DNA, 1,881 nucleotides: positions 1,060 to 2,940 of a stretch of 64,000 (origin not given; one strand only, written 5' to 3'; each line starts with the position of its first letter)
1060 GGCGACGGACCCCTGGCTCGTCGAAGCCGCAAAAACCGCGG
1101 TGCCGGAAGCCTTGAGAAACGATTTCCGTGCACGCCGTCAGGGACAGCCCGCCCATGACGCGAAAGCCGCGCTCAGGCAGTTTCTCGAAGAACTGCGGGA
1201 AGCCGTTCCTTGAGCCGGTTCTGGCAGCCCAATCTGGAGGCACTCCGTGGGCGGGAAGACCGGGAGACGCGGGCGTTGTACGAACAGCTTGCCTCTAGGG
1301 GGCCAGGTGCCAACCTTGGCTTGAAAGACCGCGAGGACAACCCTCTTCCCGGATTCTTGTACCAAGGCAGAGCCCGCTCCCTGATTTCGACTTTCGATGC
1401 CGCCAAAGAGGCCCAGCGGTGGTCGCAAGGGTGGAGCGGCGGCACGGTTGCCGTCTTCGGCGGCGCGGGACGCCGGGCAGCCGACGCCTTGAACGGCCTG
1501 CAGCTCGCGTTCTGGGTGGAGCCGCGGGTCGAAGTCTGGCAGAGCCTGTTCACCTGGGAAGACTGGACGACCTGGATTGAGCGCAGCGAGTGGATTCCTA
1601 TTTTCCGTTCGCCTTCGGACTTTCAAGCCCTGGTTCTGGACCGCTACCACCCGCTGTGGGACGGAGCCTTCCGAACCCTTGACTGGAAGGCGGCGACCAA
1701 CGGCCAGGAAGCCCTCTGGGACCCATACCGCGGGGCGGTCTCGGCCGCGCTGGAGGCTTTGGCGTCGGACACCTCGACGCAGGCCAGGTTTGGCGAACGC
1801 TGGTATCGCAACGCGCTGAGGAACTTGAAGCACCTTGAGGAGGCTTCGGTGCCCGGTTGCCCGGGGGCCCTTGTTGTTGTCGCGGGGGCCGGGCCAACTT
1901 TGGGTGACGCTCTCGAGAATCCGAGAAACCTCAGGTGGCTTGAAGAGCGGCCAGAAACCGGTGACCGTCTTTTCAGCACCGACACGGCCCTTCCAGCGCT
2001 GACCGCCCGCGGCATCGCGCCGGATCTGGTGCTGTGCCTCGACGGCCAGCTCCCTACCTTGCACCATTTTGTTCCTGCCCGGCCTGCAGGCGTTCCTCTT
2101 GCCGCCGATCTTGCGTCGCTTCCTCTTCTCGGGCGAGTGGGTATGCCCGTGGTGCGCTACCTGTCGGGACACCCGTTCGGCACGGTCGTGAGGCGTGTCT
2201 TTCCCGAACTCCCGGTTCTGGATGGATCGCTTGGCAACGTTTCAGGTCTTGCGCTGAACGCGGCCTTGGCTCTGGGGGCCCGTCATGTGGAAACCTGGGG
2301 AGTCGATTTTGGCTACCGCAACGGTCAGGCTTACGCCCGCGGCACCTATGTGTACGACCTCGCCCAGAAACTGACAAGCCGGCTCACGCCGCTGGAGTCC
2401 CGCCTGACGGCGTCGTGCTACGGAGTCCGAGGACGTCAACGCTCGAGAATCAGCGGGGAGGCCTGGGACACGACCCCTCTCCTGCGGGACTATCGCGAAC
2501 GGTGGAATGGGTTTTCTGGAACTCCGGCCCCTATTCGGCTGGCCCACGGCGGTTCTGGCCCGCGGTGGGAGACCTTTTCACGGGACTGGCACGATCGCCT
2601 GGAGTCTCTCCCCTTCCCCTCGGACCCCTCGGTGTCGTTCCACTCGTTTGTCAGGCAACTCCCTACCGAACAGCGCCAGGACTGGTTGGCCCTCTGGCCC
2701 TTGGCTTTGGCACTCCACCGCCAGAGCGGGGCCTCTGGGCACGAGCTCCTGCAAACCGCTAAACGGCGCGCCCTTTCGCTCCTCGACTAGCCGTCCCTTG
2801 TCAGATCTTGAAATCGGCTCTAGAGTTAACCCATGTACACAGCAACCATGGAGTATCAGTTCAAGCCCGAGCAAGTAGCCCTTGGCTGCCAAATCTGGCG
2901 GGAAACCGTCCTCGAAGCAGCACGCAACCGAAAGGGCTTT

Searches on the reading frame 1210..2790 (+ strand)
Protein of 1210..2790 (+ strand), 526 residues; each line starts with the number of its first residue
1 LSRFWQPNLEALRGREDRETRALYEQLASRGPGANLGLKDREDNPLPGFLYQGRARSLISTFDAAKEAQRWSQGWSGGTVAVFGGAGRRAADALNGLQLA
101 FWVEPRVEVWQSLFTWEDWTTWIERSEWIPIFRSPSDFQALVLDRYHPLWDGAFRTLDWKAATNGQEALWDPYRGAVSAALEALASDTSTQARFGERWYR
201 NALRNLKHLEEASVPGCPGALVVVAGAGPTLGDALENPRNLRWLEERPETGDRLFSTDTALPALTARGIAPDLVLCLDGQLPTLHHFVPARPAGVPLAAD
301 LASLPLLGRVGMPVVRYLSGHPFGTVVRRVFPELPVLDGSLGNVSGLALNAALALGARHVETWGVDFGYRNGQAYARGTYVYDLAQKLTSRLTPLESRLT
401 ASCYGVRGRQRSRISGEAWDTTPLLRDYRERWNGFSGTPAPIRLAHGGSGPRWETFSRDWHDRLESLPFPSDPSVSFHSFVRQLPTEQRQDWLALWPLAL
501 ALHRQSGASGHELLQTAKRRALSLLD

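Call 24: search_protein_families(library=pfam, max_evalue=0.00001, proteins=[window:1210-2790:+])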
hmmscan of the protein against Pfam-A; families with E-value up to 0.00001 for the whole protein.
window:1210-2790:+ (526 aa): 1 family
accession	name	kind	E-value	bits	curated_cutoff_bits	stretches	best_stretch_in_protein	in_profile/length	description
PF01973.23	MptE-like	-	1e-10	42.1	34.6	1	203-371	4-170/171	6-hydroxymethylpterin diphosphokinase MptE-like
